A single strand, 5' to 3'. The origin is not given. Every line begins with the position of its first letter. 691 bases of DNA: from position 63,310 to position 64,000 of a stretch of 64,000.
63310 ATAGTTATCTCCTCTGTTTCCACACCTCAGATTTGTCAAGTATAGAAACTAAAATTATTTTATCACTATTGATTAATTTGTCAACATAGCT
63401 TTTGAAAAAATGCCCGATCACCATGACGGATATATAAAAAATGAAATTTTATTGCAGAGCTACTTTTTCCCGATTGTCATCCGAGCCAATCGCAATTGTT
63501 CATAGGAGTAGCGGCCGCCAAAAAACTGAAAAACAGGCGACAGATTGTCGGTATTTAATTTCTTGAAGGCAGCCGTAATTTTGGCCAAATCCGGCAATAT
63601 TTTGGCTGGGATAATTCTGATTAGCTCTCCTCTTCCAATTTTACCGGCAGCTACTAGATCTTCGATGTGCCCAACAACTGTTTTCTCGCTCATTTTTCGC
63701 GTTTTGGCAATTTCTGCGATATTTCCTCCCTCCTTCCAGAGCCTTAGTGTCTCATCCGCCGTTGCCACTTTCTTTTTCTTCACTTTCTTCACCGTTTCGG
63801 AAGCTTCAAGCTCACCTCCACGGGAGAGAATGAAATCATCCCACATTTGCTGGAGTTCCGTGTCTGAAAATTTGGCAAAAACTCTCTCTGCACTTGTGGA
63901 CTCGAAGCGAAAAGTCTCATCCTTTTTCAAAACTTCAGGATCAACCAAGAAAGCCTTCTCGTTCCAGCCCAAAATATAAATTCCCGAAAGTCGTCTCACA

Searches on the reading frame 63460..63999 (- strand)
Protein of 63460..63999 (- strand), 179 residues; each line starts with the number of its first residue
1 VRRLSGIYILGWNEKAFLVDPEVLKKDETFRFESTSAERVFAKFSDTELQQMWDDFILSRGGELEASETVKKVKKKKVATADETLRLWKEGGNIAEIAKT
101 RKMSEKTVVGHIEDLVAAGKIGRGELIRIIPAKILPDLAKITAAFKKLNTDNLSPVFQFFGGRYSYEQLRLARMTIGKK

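Call 70: search_protein_families(library=pfam, proteins=[window:63460-63999:-], max_evalue=0.001)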
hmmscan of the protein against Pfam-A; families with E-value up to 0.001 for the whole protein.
window:63460-63999:- (179 aa): 1 family
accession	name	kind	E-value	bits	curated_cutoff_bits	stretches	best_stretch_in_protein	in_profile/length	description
PF14493.12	HTH_40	-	3.1e-19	69.5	27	1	80-173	1-89/89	Helix-turn-helix domain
